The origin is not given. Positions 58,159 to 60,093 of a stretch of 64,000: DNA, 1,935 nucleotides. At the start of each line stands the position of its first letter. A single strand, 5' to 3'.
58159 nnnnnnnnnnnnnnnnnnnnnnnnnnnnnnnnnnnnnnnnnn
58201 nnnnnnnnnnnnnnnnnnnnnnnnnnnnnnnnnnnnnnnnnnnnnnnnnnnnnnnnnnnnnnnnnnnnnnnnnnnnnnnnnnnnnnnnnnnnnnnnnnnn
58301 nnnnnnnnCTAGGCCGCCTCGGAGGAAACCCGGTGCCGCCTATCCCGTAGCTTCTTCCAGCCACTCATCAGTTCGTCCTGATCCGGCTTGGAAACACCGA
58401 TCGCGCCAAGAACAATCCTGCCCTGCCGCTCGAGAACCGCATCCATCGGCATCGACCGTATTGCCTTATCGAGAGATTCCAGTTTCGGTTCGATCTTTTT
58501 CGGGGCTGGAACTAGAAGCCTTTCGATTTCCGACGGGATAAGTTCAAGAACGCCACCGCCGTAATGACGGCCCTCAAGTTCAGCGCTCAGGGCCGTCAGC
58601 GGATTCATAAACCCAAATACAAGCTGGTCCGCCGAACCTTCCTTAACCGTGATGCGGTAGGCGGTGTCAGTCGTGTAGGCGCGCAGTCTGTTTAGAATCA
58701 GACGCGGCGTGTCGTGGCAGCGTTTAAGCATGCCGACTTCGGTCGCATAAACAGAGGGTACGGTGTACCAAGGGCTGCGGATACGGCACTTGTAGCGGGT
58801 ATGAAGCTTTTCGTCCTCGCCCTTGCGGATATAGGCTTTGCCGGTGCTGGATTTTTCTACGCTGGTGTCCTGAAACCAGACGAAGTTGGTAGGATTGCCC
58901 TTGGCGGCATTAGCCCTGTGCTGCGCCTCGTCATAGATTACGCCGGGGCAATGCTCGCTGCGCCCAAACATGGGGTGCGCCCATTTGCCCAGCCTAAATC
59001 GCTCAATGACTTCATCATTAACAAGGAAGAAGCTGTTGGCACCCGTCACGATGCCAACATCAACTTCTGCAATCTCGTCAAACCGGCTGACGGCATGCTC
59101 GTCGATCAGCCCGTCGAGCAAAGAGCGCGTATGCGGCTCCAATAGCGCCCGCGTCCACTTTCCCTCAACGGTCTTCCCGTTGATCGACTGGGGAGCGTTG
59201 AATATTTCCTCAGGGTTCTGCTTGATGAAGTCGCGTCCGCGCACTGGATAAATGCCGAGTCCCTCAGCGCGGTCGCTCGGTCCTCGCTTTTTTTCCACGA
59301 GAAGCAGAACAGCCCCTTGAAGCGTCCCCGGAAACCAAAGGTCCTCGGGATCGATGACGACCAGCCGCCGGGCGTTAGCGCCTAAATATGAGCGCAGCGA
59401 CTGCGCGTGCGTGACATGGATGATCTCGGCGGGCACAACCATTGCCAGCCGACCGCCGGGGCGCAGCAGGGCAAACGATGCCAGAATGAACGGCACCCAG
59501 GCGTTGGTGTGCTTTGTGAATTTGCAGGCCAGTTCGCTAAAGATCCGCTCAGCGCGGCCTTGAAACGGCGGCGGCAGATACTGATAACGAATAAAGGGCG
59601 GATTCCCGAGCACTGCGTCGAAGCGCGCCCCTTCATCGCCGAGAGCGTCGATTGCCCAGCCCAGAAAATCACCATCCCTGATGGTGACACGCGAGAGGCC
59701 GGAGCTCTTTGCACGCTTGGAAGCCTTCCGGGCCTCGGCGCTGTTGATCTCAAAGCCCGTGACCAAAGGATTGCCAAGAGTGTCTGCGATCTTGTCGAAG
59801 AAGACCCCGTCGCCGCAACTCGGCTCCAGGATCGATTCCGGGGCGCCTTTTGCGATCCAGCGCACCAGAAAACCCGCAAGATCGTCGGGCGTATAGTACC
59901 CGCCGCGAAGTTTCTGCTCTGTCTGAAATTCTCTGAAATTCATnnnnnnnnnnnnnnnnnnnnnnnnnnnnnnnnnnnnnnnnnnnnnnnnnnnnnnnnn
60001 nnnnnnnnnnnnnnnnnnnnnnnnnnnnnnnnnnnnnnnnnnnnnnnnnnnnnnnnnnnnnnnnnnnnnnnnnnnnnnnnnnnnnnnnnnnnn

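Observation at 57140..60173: Island-borne convergent R-M-like module: single-HKD PLD-family nuclease with extra C-terminal domain, gamma-class N6-adenine MTase and ATGA-coupled RHH controller with upstream inverted repeat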

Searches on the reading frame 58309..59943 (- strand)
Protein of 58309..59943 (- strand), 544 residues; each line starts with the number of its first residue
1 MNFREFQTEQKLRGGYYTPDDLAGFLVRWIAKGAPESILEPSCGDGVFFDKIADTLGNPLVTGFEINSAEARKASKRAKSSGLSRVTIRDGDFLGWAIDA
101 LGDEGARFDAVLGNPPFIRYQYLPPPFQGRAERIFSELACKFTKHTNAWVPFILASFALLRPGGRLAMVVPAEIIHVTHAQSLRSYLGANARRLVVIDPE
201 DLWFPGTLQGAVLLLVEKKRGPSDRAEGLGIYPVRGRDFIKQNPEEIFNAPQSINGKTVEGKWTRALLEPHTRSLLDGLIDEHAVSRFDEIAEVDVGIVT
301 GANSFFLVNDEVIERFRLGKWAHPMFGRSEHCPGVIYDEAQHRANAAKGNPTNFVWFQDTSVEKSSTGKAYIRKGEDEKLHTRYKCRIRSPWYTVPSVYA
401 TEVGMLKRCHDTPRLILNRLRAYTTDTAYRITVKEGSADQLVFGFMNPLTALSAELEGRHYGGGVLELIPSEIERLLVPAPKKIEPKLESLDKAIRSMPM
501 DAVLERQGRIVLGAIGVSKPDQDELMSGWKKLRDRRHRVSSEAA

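Call 6: search_protein_families(library=pfam, proteins=[window:58309-59943:-], max_evalue=0.01)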
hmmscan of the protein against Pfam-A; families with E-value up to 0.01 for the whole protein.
window:58309-59943:- (544 aa): 6 families
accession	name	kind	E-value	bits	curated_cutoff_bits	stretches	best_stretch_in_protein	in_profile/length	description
PF22837.1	M_Eco57I_C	-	5.4e-90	302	27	1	258-526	1-270/283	Type II methyltransferase M.Eco57I, C-terminal domain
PF02384.22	N6_Mtase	-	1.5e-10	41.4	20.4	1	6-219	17-234/311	N-6 DNA Methylase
PF07669.17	Eco57I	-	1.9e-10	41.5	25.3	1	103-197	70-163/171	Eco57I restriction-modification methylase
PF13649.12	Methyltransf_25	-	1.2e-05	26.3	27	1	38-113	1-70/97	Methyltransferase domain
PF13847.12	Methyltransf_31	-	1.6e-05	25.1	27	1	37-168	6-109/145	Methyltransferase domain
PF05175.20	MTS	-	0.003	17.6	23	0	23-118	20-109/170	Methyltransferase small domain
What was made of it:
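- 58309..59943 (-): M.Eco57I-family gamma-class N6-adenine DNA methyltransferase (544 aa). Pfam M_Eco57I_C (E 5e-90), N6_Mtase and Eco57I (call 6).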

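Call 7: search_protein_families(library=padloc, proteins=[window:58309-59943:-], max_evalue=0.01)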
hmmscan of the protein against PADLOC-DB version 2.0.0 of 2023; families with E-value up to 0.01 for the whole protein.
window:58309-59943:- (544 aa): 35 families (the best 25 are shown)
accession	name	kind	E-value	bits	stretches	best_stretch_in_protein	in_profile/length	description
PDLC03267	MTase_II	-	2.4e-188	625.4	1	1-538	1-537/539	Type II methyltransferase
PDLC03301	MTase_II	-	4.1e-62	208.6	1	8-510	69-563/604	Type II methyltransferase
PDLC04134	mad2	-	8e-22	75.7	1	10-220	267-447/492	mads_2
PDLC03248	MTase_II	-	1e-21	75.3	1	14-315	10-304/521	Type II methyltransferase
PDLC03331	MTase_II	-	1e-17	62.1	2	14-216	30-225/541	Type II methyltransferase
PDLC03293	MTase_II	-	2.5e-14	50.9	1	10-220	13-210/427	Type II methyltransferase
PDLC03226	MTase_II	-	2.9e-14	50.6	1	5-222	8-239/579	Type II methyltransferase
PDLC03258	MTase_II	-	7.9e-14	49.6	1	11-177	20-162/366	Type II methyltransferase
PDLC03366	MTase_II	-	2.9e-13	47.4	1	10-486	19-494/568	Type II methyltransferase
PDLC03328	MTase_II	-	9.6e-13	45.5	1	9-424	27-439/587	Type II methyltransferase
PDLC03222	MTase_II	-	1.6e-12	44.8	2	9-211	127-331/602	Type II methyltransferase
PDLC03335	MTase_II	-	1.1e-11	42.1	1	12-202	78-287/607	Type II methyltransferase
PDLC03313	MTase_II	-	4.5e-10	36.7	1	76-191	119-224/563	Type II methyltransferase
PDLC03719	oMTase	-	1.7e-09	35.2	1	13-184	25-179/387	orphan methyltransferase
PDLC03285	MTase_II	-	2.4e-09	34.8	1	6-219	8-218/413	Type II methyltransferase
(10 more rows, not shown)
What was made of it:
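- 58309..59943 (-): Full-length match to PADLOC MTase_II PDLC03267 at 625 bits (call 7).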

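Call 8: search_protein_families(library=ncbifam, proteins=[window:58309-59943:-], max_evalue=0.01)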
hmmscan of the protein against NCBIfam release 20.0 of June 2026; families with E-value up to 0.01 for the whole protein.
window:58309-59943:- (544 aa): 4 families
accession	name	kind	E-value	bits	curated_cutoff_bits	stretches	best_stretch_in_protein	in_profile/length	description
NF047738.1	antiphage_MADS2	equivalog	3.4e-07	28.9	720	1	11-72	308-369/654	methylation-associated defense system DNA methyltransferase MAD2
TIGR03534.1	RF_mod_PrmC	equivalog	2.9e-05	23.6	199.1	1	28-119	82-168/253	peptide chain release factor N(5)-glutamine methyltransferase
NF002909.0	PRK03522.2-1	equivalog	0.00061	19.1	553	1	27-116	225-308/374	23S rRNA (uracil(747)-C(5))-methyltransferase RlmC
NF002910.0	PRK03522.2-3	equivalog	0.0055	15.8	558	1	28-116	228-317/383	23S rRNA (uracil(747)-C(5))-methyltransferase RlmC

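Call 10: search_solved_structures(query=window:58309-59943:-, max_evalue=0.01)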
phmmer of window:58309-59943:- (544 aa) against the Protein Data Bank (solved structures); distinct sequences matched with E-value up to 0.01: 8.
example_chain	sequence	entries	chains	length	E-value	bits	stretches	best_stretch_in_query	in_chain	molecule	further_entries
7vru_A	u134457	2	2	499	4.4e-08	35.4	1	10-226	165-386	Site-specific DNA-methyltransferase (adenine-specific)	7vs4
7qw5_A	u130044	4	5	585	1.4e-07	33.7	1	8-212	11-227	Modification methylase BseCI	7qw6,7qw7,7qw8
1aqj_A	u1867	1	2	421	7e-05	24.9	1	14-196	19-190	ADENINE-N6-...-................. TAQI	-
1aqi_A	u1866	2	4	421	7e-05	24.9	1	14-196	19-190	ADENINE-N6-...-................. TAQI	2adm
2ibs_A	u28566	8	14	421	8e-05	24.7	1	14-196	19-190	Modification methylase TaqI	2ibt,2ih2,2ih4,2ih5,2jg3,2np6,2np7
1g38_A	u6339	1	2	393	0.00019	23.4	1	18-196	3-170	MODIFICATION METHYLASE TAQI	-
8cxz_A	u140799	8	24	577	0.00047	22.1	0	106-313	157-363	Site-specific DNA-methyltransferase (adenine-specific)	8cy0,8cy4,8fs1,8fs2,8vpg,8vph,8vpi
7lni_A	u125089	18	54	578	0.00048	22.1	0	106-313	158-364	Site-specific DNA-methyltransferase (adenine-specific)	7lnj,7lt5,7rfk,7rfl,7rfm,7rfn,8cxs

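Call 50: search_dna_similar(query=window:58309-59943:-, collection=plasmids, mode=protein, max_rows=30, rows=spread)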
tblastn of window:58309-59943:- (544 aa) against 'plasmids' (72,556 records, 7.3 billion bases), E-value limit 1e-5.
Records with a match: 102; places in all: 108; records where one place covers at least 80% of the query: 88.
Best place of each record, by identity: 60-80% 3; <60% 99.
By first word of the organism name: Rhizobium 13; Acinetobacter 10; Xanthomonas 9; Gordonia 3; Mycobacterium 3; Bacillus 3; Lactobacillus 3; Sphingomonas 3; Corynebacterium 3; Candidatus 3; and 42 more.
By predicted mobility (MOB-suite, as given by PLSDB): non-mobilizable 40; conjugative 36; mobilizable 26.
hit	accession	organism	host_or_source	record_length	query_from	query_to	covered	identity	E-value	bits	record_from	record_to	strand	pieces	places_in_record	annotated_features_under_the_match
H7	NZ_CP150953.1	Yoonia sp. BS5-3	cell culture,Marine algae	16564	1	544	100%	72.2%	0e+0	819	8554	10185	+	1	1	N-6 DNA methylase | phospholipase D family protein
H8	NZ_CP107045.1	Klebsiella pneumoniae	Homo sapiens,Monoclonal strain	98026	1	538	99%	52.8%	0e+0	595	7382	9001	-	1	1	N-6 DNA methylase | hypothetical protein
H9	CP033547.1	Acinetobacter nosocomialis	Homo sapiens,Bacterial culture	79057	1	538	98%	53.0%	4e-160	613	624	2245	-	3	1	hypothetical protein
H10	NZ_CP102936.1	Acinetobacter sp. AOR07_HL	Homo sapiens,whole organism,oral sawb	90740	1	538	99%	52.2%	0e+0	602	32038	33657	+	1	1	N-6 DNA methylase | hypothetical protein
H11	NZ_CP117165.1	Sphingobium sp. AntQ-1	Genomic DNA,PAH-contaminated soil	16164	1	406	75%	66.7%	0e+0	572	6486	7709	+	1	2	N-6 DNA methylase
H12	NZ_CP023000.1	Rhizobium sp. 11515TR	Cell culture,agricultural soil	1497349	9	532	96%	35.8%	3e-86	298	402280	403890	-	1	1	record has no annotation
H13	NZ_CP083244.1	Ancylobacter polymorphus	activated sludge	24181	9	532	96%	35.0%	5e-89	306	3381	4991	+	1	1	N-6 DNA methylase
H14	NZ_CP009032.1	Xanthomonas citri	Citrus x limon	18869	9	532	96%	35.0%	1e-85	296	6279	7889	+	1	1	N-6 DNA methylase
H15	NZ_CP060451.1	Xanthomonas citri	Cell culture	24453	9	532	96%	34.8%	5e-85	295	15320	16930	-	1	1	N-6 DNA methylase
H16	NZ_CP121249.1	Gordonia sihwensis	pure culture,mangrove sediment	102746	10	536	97%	31.2%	2e-51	197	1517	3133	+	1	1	N-6 DNA methylase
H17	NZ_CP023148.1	Mycobacterium marseillense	Homo sapiens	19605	10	536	97%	28.9%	3e-52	199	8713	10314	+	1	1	N-6 DNA methylase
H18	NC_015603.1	Lactobacillus kefiranofaciens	-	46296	7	480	87%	31.4%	2e-66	241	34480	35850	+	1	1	N-6 DNA methylase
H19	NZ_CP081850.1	Polymorphobacter megasporae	Megaspora,lichen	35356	9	490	89%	30.3%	3e-46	182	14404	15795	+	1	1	hypothetical protein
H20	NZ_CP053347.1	Sphingomonas sp. AP4-R1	Malus prunifolia (crab apple),cell ...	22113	9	498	90%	29.4%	7e-49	189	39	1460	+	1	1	N-6 DNA methylase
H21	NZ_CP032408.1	Rhizobium rosettiformans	Isolation,ex cyanobacteria field sample ...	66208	10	536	97%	26.7%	1e-47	186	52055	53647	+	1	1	N-6 DNA methylase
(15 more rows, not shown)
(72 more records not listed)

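Call 51: get_annotated_region(hit=H8, flank=4000)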
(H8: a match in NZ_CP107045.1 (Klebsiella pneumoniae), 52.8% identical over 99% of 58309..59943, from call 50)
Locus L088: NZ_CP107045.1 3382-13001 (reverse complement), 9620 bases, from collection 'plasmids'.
description: Klebsiella pneumoniae strain KPTA-2108 plasmid pMJ4-2, complete sequence
organism: Klebsiella pneumoniae (NCBI taxid 573)
taxonomy: Bacteria; Pseudomonadota; Gammaproteobacteria; Enterobacterales; Enterobacteriaceae; Klebsiella; Klebsiella pneumoniae
host: -; source: Homo sapiens,Monoclonal strain; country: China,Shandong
typing (MOB-suite, as given by PLSDB): conjugative; replicon IncI-gamma/K1; relaxase MOBP; mating-pair formation MPF_I
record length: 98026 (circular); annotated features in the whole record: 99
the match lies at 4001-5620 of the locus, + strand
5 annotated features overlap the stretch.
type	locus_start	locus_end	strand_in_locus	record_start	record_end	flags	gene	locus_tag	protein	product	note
CDS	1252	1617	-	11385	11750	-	-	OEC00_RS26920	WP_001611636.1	hypothetical protein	-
CDS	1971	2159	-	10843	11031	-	-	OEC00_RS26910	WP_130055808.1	hypothetical protein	-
CDS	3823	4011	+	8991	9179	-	-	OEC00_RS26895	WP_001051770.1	hypothetical protein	-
CDS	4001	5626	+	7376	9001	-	-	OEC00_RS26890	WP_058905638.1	N-6 DNA methylase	GO:0006306 - DNA methylation [Evidence IEA]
CDS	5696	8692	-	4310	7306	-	-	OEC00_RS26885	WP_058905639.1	N-6 DNA methylase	GO:0006304 - DNA modification [Evidence IEA]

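Call 56: search_protein_families(library=pfam, proteins=[L088:5696-8692:-, L088:4001-5626:+], max_evalue=0.001)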
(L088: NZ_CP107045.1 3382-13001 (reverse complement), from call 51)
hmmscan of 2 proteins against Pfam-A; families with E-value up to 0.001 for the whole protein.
L088:5696-8692:- (998 aa): 5 families
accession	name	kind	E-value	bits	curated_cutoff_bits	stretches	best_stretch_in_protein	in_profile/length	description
PF07669.17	Eco57I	-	7e-37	127.6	25.3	1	443-616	1-171/171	Eco57I restriction-modification methylase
PF02384.22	N6_Mtase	-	3.8e-17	63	20.4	1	319-651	3-256/311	N-6 DNA Methylase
PF20473.4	MmeI_Mtase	-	4.7e-08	33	27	1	383-570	18-186/259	MmeI, DNA-methyltransferase domain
PF04313.20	HSDR_N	-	3.4e-06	27.5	25.1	0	26-137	2-194/198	Type I restriction enzyme R protein N terminus (HSDR_N)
PF01170.24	UPF0020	-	5.1e-05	23.5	22.3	0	387-458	31-92/197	RMKL-like, methyltransferase domain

L088:4001-5626:+ (541 aa): 3 families
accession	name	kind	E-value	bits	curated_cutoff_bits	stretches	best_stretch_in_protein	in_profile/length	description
PF22837.1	M_Eco57I_C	-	2.7e-184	611.4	27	1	260-534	1-276/283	Type II methyltransferase M.Eco57I, C-terminal domain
PF02384.22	N6_Mtase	-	7.7e-13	48.9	20.4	1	7-223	19-236/311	N-6 DNA Methylase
PF07669.17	Eco57I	-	3.6e-10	40.6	25.3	1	81-193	43-157/171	Eco57I restriction-modification methylase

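Call 63: get_annotated_region(hit=H10, flank=4000)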
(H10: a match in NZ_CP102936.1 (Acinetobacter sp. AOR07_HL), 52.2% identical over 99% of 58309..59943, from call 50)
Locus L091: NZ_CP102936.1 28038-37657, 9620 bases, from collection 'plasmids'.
description: Acinetobacter sp. AOR07_HL plasmid unnamed2, complete sequence
organism: Acinetobacter sp. AOR07_HL (NCBI taxid 2919376)
taxonomy: Bacteria; Pseudomonadota; Gammaproteobacteria; Moraxellales; Moraxellaceae; Acinetobacter; Acinetobacter sp. AOR07 HL
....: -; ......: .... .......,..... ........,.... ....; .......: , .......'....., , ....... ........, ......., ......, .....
typing (MOB-suite, as given by PLSDB): mobilizable; replicon rep_cluster_1218; relaxase MOBP
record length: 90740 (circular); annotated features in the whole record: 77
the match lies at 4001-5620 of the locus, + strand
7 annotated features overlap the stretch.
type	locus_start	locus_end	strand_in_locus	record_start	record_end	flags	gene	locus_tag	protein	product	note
CDS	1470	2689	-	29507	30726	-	-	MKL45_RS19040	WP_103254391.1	IS3 family transposase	-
CDS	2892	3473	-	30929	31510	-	umuD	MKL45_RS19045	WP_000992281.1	translesion error-prone DNA polymerase V autoproteolytic subunit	-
CDS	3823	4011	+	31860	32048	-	-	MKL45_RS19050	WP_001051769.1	hypothetical protein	-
CDS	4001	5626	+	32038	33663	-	-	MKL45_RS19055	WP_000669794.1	N-6 DNA methylase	GO:0006306 - DNA methylation [Evidence IEA]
CDS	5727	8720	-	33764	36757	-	-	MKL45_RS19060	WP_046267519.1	N-6 DNA methylase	GO:0006306 - DNA methylation [Evidence IEA]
CDS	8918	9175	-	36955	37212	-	-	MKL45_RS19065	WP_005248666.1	hypothetical protein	-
CDS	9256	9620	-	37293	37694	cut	-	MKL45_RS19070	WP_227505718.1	recombinase family protein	GO:0006310 - DNA recombination [Evidence IEA]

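Call 64: get_annotated_region(hit=H14, flank=4000)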
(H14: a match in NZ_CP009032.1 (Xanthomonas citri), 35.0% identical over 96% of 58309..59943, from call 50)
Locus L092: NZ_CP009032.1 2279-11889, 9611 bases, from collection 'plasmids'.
description: Xanthomonas citri pv. citri strain AW14 plasmid pXCAW19, complete sequence
organism: Xanthomonas citri (NCBI taxid 611301)
taxonomy: Bacteria; Pseudomonadota; Gammaproteobacteria; Lysobacterales; Lysobacteraceae; Xanthomonas; Xanthomonas citri
host: -; source: Citrus x limon; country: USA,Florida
typing (MOB-suite, as given by PLSDB): conjugative; replicon rep_cluster_704; relaxase MOBQ; mating-pair formation MPF_T
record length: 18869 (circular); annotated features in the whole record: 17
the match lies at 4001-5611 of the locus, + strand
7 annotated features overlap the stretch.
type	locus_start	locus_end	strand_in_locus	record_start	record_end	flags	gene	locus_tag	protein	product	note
CDS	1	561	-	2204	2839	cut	-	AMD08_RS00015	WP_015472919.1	ParA family protein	-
CDS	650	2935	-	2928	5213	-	-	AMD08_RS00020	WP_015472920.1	AAA family ATPase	-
CDS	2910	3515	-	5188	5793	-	-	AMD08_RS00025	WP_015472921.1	recombinase family protein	GO:0006310 - DNA recombination [Evidence IEA]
CDS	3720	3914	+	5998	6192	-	-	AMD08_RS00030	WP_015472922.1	ribbon-helix-helix domain-containing protein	-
CDS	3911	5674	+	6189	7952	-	-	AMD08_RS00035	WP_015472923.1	N-6 DNA methylase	GO:0006306 - DNA methylation [Evidence IEA]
CDS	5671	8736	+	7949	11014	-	-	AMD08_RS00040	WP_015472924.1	N-6 DNA methylase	GO:0006306 - DNA methylation [Evidence IEA]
CDS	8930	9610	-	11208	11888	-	-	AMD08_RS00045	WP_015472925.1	DUF6118 family protein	-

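Call 77: find_homologous_proteins(query=window:58309-59943:-, max_evalue=1e-20)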
Query window:58309-59943:- (544 aa): 7653 proteins with E <= 1e-20 among 8000 candidates; the best 120 are listed.
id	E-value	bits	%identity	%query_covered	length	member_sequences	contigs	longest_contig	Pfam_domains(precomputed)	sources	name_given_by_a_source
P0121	0.0e+0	1254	100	100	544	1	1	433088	PF13847.13,PF02384.23,PF13649.13,PF07669.18,PF22837.2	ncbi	-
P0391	0.0e+0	1032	81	100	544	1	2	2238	PF13847.13,PF02384.23,PF13649.13,PF07669.18,PF22837.2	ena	-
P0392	0.0e+0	1029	81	100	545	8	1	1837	PF02384.23,PF07669.18,PF22837.2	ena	-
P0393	0.0e+0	1028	81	100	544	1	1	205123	PF02384.23,PF07669.18,PF22837.2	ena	-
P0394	0.0e+0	1023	80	100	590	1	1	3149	PF02384.23,PF07669.18,PF22837.2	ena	-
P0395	2.8e-295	998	78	100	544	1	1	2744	PF02384.23,PF07669.18,PF22837.2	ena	-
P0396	4.3e-290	981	78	100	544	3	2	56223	PF13847.13,PF05175.21,PF02384.23,PF07669.18,PF22837.2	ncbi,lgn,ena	ncbi:MAG: N-6 DNA methylase [Pseudomonadota bacterium]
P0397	2.2e-289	979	76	100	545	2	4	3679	PF02384.23,PF07669.18,PF22837.2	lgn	-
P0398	5.1e-287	971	76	100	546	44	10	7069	PF05175.21,PF02384.23,PF13649.13,PF07669.18,PF22837.2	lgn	-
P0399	7.5e-287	970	76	100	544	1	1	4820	PF02384.23,PF07669.18,PF22837.2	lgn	-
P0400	1.8e-286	969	76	100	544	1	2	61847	PF13847.13,PF05175.21,PF02384.23,PF13649.13,PF07669.18,PF22837.2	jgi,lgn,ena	-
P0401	5.2e-284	961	76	100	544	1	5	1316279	PF02384.23,PF07669.18,PF22837.2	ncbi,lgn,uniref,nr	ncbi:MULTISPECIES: Eco57I restriction-modification methylase domain-containing protein [unclassified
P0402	1.6e-282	956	76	100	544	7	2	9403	PF02384.23,PF07669.18,PF22837.2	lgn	-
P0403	4.1e-282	955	74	100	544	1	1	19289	PF02384.23,PF07669.18,PF22837.2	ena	-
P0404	1.3e-281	953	75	100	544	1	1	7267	PF02384.23,PF07669.18,PF22837.2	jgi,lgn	-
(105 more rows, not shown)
